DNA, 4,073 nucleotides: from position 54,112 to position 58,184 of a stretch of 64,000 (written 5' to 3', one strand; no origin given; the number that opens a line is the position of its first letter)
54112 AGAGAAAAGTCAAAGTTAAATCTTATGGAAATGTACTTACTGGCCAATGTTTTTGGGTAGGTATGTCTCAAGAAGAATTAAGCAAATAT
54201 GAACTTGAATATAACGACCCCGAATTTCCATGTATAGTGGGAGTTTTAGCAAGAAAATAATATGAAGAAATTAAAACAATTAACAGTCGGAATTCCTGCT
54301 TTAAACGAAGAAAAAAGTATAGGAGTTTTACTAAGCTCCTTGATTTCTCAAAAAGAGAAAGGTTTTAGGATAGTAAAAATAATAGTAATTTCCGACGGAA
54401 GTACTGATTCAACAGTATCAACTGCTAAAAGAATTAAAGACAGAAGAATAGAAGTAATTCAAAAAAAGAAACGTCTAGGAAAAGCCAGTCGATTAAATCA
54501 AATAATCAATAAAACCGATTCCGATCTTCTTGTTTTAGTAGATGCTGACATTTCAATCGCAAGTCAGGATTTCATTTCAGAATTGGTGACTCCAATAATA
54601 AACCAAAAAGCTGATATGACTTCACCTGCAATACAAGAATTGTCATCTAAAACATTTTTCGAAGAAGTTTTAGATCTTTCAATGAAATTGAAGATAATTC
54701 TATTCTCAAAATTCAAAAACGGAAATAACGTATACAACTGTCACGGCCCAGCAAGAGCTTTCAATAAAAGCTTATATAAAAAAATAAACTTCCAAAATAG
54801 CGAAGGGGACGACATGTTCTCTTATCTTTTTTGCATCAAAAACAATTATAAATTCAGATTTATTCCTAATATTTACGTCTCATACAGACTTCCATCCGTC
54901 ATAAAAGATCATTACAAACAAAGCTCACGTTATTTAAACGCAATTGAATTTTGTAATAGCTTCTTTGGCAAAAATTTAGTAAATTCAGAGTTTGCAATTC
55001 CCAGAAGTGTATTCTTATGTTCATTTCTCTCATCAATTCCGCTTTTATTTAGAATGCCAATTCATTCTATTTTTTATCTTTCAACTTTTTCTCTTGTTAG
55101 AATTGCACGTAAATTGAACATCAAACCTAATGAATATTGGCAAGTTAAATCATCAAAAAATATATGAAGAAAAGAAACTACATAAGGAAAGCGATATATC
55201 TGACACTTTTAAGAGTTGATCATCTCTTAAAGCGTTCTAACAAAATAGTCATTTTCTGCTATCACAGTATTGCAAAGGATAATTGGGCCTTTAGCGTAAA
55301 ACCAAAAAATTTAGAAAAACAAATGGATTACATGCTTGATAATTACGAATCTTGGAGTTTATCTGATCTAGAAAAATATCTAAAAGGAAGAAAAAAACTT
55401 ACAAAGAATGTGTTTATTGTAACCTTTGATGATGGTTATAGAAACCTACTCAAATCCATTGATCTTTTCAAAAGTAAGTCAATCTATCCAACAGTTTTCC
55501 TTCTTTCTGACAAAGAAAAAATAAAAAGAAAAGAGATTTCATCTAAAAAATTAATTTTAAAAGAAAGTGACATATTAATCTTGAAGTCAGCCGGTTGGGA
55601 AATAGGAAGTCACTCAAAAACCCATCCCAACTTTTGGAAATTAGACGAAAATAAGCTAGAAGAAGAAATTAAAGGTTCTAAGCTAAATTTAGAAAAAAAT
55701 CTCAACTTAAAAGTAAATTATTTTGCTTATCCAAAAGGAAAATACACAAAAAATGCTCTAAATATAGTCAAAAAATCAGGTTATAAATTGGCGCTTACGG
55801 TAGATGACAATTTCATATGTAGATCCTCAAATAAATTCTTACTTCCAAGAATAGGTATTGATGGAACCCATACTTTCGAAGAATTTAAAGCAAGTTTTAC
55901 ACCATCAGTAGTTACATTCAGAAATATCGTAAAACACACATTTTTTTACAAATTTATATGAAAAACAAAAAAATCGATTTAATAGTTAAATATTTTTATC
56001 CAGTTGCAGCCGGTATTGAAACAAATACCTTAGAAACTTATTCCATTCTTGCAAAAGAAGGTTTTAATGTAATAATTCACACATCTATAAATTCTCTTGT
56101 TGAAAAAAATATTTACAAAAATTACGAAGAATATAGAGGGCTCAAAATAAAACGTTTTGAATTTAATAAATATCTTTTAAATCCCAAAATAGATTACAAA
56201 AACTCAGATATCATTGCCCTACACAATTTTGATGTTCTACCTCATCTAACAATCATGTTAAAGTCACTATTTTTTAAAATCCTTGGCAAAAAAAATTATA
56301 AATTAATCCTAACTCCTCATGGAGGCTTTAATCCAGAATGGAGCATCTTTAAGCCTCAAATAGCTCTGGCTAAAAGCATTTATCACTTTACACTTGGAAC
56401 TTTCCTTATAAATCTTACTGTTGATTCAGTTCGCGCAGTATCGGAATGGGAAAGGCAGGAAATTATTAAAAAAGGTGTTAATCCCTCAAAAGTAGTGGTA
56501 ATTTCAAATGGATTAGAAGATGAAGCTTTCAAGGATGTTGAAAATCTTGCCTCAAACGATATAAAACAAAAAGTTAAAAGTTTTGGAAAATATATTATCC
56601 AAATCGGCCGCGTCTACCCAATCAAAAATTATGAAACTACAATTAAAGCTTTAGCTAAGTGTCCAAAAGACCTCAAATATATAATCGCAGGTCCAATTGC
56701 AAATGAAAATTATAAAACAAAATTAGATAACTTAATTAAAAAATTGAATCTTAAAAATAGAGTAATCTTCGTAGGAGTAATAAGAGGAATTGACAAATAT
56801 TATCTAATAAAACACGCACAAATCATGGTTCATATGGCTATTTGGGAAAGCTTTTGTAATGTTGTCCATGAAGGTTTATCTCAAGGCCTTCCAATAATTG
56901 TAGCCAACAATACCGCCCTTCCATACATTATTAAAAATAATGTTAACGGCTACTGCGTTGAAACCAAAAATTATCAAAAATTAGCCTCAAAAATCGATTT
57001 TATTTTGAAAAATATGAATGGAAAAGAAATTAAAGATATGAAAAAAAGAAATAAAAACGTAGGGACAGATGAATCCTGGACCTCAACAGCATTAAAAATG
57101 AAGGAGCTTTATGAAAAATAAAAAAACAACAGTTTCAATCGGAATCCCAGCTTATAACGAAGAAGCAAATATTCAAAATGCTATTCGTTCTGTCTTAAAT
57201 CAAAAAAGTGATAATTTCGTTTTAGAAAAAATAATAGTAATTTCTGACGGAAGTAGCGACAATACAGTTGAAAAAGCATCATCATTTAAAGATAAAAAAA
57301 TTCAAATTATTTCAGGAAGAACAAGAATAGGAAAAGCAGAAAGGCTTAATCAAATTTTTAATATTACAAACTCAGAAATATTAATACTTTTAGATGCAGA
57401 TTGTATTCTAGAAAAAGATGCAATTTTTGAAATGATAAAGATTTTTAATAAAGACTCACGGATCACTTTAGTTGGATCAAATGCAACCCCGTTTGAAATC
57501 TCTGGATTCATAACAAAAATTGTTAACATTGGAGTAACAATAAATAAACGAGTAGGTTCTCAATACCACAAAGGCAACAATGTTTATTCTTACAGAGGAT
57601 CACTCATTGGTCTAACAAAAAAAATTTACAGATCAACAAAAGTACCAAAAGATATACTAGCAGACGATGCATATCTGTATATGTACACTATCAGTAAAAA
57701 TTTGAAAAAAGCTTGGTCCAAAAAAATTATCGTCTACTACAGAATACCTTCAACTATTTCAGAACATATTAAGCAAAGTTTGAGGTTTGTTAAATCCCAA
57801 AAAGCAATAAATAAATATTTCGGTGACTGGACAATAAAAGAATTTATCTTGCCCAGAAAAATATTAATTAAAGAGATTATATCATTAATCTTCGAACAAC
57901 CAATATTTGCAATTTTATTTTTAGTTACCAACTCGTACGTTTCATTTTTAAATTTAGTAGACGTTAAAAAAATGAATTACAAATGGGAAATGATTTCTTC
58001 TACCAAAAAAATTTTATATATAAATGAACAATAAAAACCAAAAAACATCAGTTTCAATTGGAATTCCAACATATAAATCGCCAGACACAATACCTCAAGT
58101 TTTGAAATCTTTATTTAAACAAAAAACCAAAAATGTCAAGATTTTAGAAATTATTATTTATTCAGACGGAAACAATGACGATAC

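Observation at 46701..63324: A 16-kb co-directional glycan operon behind one strong promoter, immediately downstream of an orphan receiver-only response regulator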

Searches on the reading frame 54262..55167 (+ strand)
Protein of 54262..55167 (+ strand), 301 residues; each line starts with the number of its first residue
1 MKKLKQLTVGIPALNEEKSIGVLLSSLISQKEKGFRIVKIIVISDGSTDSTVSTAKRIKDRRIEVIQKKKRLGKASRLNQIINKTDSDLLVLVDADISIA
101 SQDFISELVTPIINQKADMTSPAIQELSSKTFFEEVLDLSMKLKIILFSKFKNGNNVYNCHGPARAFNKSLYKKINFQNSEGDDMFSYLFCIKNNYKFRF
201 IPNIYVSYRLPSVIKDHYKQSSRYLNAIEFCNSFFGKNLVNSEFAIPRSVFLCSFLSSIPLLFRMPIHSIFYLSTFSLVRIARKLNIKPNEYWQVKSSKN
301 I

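Call 4: search_protein_families(library=pfam, proteins=[window:54262-55167:+], max_evalue=0.01)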
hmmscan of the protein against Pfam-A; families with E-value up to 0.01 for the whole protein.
window:54262-55167:+ (301 aa): 4 families
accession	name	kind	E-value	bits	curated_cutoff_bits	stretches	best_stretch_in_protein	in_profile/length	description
PF00535.33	Glycos_transf_2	-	1.2e-23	84.3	23.3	1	8-175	1-167/168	Glycosyl transferase family 2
PF13641.12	Glyco_tranf_2_3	-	9.3e-13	49.1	27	1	7-206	3-209/230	Glycosyltransferase like family 2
PF13632.12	Glyco_trans_2_3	-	1.1e-10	42.1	27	1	91-277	3-187/198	Glycosyl transferase family group 2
PF10111.15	Glyco_tranf_2_2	-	1.1e-05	25.5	27.3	1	36-107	28-102/276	Glycosyltransferase like family 2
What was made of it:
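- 54262..55167 (+): GT2 paralogue a. Glycos_transf_2 84 bits (call 4).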

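Call 93: search_protein_families(library=ncbifam, proteins=[window:54262-55164:+], max_evalue=0.001)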
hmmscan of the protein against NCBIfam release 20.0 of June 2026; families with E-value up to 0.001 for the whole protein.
window:54262-55164:+ (301 aa): 18 families
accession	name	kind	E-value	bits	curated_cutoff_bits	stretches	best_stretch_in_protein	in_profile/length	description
NF010496.0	PRK13915.1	equivalog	3.8e-14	52.5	262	1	2-116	28-146/307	glucosyl-3-phosphoglycerate synthase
TIGR03937.1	PgaC_IcaA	equivalog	2.1e-12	46.7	422.3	1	2-114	42-152/407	poly-beta-1,6-N-acetyl-D-glucosamine synthase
TIGR04283.1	glyco_like_mftF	equivalog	9.2e-12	45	182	1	8-147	2-131/221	TIGR04283 family arsenosugar biosynthesis glycosyltransferase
TIGR04182.1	glyco_TIGR04182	equivalog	1.6e-11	44.2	325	1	7-205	2-190/293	S-layer glycoprotein N-glycosyltransferase AglJ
TIGR03469.1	HpnB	hypoth_equivalog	2.8e-10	39.8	379.25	1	6-137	45-184/386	hopene-associated glycosyltransferase HpnB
TIGR03965.1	mycofact_glyco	equivalog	5.9e-10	38.6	280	1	4-127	73-194/467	mycofactocin biosynthesis glycosyltransferase MftF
NF041875.1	EPS_EpsD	equivalog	2.6e-08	33.7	370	1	8-107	2-99/325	exopolysaccharide biosynthesis glycosyltransferase EpsD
TIGR04242.1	nodulat_NodC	equivalog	1.7e-07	30.6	550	1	5-116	48-160/395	chitooligosaccharide synthase NodC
NF007482.0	PRK10073.1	equivalog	2.5e-07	30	423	1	2-112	3-110/334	glycosyltransferase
NF007986.1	PRK10714.1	equivalog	1e-06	28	529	1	2-102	3-106/316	undecaprenyl-phosphate 4-deoxy-4-formamido-L-arabinose transferase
NF047588.1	GlcsyltransPgfSStrep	equivalog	1.6e-05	24.3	500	1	6-100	2-99/308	glycosyltransferase PgfS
TIGR03472.1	HpnI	equivalog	2.4e-05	23.4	310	1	7-117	43-156/373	bacteriohopanetetrol glucosamine biosynthesis glycosyltransferase HpnI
NF045692.1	OglycostaseCruG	equivalog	3e-05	23.1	600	1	3-125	39-165/386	2'-O-glycosyltransferase CruG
NF047683.1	TeichurnBiosyTuaG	equivalog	3.3e-05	23.6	400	1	5-97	6-97/252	teichuronic acid biosynthesis protein TuaG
NF038302.1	EPS_HpsE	equivalog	0.00036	19.6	300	1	6-106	2-105/307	hormogonium polysaccharide biosynthesis glycosyltransferase HpsE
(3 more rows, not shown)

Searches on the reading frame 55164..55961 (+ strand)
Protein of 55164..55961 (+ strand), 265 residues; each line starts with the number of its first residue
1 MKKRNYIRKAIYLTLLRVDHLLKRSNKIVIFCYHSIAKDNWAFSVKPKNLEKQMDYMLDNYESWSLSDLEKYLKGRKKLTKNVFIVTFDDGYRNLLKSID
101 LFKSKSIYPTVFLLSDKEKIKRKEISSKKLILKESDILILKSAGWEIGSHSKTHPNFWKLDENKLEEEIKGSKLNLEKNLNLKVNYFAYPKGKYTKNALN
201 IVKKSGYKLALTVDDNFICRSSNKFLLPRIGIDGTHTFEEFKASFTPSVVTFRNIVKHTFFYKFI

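Call 4: search_protein_families(library=pfam, proteins=[window:55164-55961:+], max_evalue=0.01)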
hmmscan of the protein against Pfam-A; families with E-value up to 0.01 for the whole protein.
window:55164-55961:+ (265 aa): 2 families
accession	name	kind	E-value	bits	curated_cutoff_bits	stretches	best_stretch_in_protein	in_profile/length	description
PF01522.26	Polysacc_deac_1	-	1.6e-21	77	23.1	1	77-209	2-123/124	Polysaccharide deacetylase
PF06469.16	DUF1088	-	0.0073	16.5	27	0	121-162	65-105/170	Neurobeachin-like, DUF1088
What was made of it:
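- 55164..55961 (+): NodB-fold polysaccharide deacetylase. Polysacc_deac_1 77 bits (call 4).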

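Call 93: search_protein_families(library=ncbifam, proteins=[window:55164-55958:+], max_evalue=0.001)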
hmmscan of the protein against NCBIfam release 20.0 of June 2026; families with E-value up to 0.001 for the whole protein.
window:55164-55958:+ (265 aa): 10 families
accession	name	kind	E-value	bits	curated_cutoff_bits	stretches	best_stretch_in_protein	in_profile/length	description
TIGR03938.2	deacetyl_PgaB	equivalog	7.3e-17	60.9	321.9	2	26-99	1-81/621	poly-beta-1,6-N-acetyl-D-glucosamine N-deacetylase PgaB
TIGR02764.1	spore_ybaN_pdaB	equivalog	9.9e-14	51.5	237.4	1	84-209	8-123/191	polysaccharide deacetylase family sporulation protein PdaB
NF011177.0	PRK14582.1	equivalog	2.5e-13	49.2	923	2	25-96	46-121/671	poly-beta-1,6-N-acetyl-D-glucosamine N-deacetylase PgaB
TIGR03933.1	PIA_icaB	equivalog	7.4e-13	48.6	248.35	1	33-233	23-230/245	intercellular adhesin biosynthesis polysaccharide N-deacetylase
TIGR02884.1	spore_pdaA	equivalog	3.3e-11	43.3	298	1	41-208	2-154/224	delta-lactam-biosynthetic de-N-acetylase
NF011176.0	PRK14581.1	equivalog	4.5e-09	35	1091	0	187-246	248-306/673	poly-beta-1,6-N-acetyl-D-glucosamine N-deacetylase PgaB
TIGR02873.1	spore_ylxY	hypoth_equivalog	5.7e-09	35.6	391.5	1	139-209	132-202/268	probable sporulation protein, polysaccharide deacetylase family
NF050820.1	PolSacchBiosHfsH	equivalog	1.8e-05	24.5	400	1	133-236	82-184/249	oligosaccharide deacetylase HfsH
TIGR04243.1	nodulat_NodB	equivalog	3.3e-05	23.5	240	1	140-213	50-125/197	chitooligosaccharide deacetylase NodB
NF045821.1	PgAcgDacpgdA1_Bac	equivalog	6e-05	22.1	400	1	63-203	67-199/282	peptidoglycan-N-acetylglucosamine deacetylase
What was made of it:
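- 55164..55961 (+): PgaB 61 and IcaB 49 bits, below cut-offs (call 93).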

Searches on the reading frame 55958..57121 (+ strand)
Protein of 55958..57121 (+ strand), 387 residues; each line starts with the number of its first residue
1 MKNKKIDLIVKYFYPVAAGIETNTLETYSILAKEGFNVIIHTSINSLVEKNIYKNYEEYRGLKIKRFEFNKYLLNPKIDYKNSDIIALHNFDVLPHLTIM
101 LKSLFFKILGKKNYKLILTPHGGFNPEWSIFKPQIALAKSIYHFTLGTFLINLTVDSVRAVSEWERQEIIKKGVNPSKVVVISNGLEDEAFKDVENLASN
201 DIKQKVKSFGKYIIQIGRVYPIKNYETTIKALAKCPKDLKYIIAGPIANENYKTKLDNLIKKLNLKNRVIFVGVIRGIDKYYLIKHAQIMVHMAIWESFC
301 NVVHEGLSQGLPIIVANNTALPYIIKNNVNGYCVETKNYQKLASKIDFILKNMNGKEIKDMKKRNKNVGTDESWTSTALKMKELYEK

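Call 4: search_protein_families(library=pfam, proteins=[window:55958-57121:+], max_evalue=0.01)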
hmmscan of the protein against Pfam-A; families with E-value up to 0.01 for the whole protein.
window:55958-57121:+ (387 aa): 5 families
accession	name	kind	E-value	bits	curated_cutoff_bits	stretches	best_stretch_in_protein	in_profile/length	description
PF00534.26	Glycos_transf_1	-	1.5e-30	106.4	26.4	1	208-367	13-171/172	Glycosyl transferases group 1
PF13692.12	Glyco_trans_1_4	-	1e-19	71.6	27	1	211-352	2-142/142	Glycosyl transferases group 1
PF13439.12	Glyco_transf_4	-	1.4e-11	45.1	28.5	1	19-188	3-168/170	Glycosyltransferase Family 4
PF13579.12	Glyco_trans_4_4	-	1.8e-05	25.6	29.7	1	111-185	92-158/158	Glycosyl transferase 4-like domain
PF02350.25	Epimerase_2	-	0.00059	19.2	30.6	1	161-366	129-331/347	UDP-N-acetylglucosamine 2-epimerase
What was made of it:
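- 55958..57121 (+): Stand-alone GT4. Glycos_transf_1 106 bits (call 4).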

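Call 93: search_protein_families(library=ncbifam, proteins=[window:55958-57118:+], max_evalue=0.001)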
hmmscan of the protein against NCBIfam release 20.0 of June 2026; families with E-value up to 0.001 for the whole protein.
window:55958-57118:+ (387 aa): 24 families
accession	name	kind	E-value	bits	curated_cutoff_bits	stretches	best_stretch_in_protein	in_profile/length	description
NF041010.1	glycosy_Agl16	equivalog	4.1e-52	177.2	575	1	5-386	2-349/352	glycosylation protein Agl16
NF046085.1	XrtY_assoc_Gly1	equivalog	3.4e-23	82.1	400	1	111-372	121-368/387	XrtY-associated glycosyltransferase XYAG1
TIGR03999.1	thiol_BshA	equivalog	5.3e-18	65.1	273.7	1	148-368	139-352/375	N-acetyl-alpha-D-glucosaminyl L-malate synthase BshA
TIGR04157.1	glyco_rSAM_CFB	subfamily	5.9e-16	58.5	400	1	172-362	188-382/406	TIGR04157 family glycosyltransferase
NF050063.1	ProtGlycPglJ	equivalog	7.4e-16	58.3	500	1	155-367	145-347/363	N-acetylgalactosamine-N,N'-diacetylbacillosaminyl-diphospho-undecaprenol 4-alpha-N-acetylgalactosaminyltransferase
NF038295.1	EPS_HpsP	equivalog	2.3e-15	56.5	550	1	43-386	53-385/388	hormogonium polysaccharide biosynthesis glycosyltransferase HpsP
TIGR02149.1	glgA_Coryne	subfamily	2.5e-15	56.5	302.4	1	155-387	145-389/391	glycogen synthase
NF041876.1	EPS_EpsE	equivalog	7.4e-15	55.1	400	1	174-353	183-362/389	exopolysaccharide biosynthesis GT4 family glycosyltransferase EpsE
TIGR03088.1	stp2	hypoth_equivalog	1.7e-14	53.7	409.05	1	160-386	146-371/374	TIGR03088 family PEP-CTERM/XrtA system glycosyltransferase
TIGR04047.1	MSMEG_0565_glyc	hypoth_equivalog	2.2e-14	53.3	259.85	1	161-386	145-372/373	MSMEG_0565 family glycosyltransferase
NF038011.1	PelF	equivalog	4.5e-14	52.4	100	1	154-318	257-415/489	GT4 family glycosyltransferase PelF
TIGR03449.1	mycothiol_MshA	equivalog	1.8e-13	50.2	462.5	1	163-386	173-401/406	D-inositol-3-phosphate glycosyltransferase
NF047880.1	glyco_SdgA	exception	4.3e-13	48.7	800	1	200-354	306-458/488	serine-aspartate repeat adhesin O-glycosyltransferase SdgA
TIGR04063.1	stp3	hypoth_equivalog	5.2e-11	42.1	442.05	1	154-386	157-393/397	TIGR04063 family PEP-CTERM/XrtA system glycosyltransferase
NF038255.1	exopoly_VpsD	equivalog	1.7e-09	37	300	1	141-386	143-377/381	VpsD family glycosyltransferase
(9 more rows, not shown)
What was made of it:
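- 55958..57121 (+): The best NCBIfam match is archaeal Agl16 over its full length, 177 bits, E=4e-52, below the 575 cut-off (call 93).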

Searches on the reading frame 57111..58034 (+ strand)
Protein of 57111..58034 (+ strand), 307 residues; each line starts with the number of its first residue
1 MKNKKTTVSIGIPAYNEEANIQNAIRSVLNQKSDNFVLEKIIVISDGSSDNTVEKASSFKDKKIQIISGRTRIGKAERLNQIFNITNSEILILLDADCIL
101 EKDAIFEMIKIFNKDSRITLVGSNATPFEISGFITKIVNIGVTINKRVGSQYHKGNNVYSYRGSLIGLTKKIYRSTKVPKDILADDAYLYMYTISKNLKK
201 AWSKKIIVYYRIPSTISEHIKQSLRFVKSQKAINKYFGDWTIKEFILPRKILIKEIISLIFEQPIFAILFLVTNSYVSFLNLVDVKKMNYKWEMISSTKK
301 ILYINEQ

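Call 5: search_protein_families(library=pfam, proteins=[window:57111-58034:+], max_evalue=0.01)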
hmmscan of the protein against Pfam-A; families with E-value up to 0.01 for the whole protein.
window:57111-58034:+ (307 aa): 4 families
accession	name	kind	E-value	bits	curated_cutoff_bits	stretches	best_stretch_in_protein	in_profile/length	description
PF00535.33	Glycos_transf_2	-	4.5e-25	89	23.3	1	9-139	1-130/168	Glycosyl transferase family 2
PF13641.12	Glyco_tranf_2_3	-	2.3e-11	44.6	27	1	8-124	3-122/230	Glycosyltransferase like family 2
PF10111.15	Glyco_tranf_2_2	-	4.3e-09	36.7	27.3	1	10-112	2-106/276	Glycosyltransferase like family 2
PF13712.12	Glyco_tranf_2_5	-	0.005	17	27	1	66-144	32-113/210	Glycosyltransferase like family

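Call 74: search_solved_structures(query=window:57111-58031:+, max_evalue=0.01)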
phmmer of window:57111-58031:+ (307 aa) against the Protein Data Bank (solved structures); distinct sequences matched with E-value up to 0.01: 21.
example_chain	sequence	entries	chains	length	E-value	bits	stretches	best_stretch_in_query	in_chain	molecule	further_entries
6p61_A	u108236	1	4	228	5.2e-08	35.9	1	4-112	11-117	Glycosyltransferase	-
2z87_A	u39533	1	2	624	1.1e-05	28.4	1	7-122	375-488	Chondroitin synthase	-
2z86_A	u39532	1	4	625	1.1e-05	28.3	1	7-122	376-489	Chondroitin synthase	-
5mlz_A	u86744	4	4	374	1.5e-05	27.9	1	7-124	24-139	Dolichol monophosphate mannose synthase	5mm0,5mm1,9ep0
5ekp_C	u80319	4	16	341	3.1e-05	26.8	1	4-111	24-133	Uncharacterized glycosyltransferase sll0501 | Glycosyltransferase sll0501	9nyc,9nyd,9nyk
5eke_A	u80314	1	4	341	3.1e-05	26.8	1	4-111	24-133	Uncharacterized glycosyltransferase sll0501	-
9nye_A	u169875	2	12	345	3.2e-05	26.8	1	4-111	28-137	Glycosyltransferase sll0501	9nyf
4y6n_A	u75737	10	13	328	4.7e-05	26.2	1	6-99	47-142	Glucosyl-3-phosphoglycerate synthase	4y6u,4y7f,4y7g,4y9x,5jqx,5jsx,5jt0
3e25_A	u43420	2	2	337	4.9e-05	26.2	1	6-99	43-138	Putative uncharacterized protein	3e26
4ddz_A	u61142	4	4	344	5.1e-05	26.1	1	6-99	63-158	GLUCOSYL-3-PHOSPHOGLYCERATE SYNTHASE (GpgS) | Glucosyl-3-phosphoglycerate synthase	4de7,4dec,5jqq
5hea_A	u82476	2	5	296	7.4e-05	25.6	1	7-125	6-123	Putative glycosyltransferase (GalT1)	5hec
6yv7_B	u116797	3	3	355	0.0002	24.1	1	7-110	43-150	Glycosyl transferase, family 2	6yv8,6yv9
6yv7_A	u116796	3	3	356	0.0002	24.1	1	7-110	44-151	Glycosyl transferase, family 2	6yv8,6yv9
9bhc_C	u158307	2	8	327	0.00021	24.1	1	7-167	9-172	Undecaprenyl-phosphate 4-deoxy-4-formamido-L-arabinose transferase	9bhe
8vxh_A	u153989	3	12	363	0.00027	23.7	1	7-167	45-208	Undecaprenyl-phosphate 4-deoxy-4-formamido-L-arabinose transferase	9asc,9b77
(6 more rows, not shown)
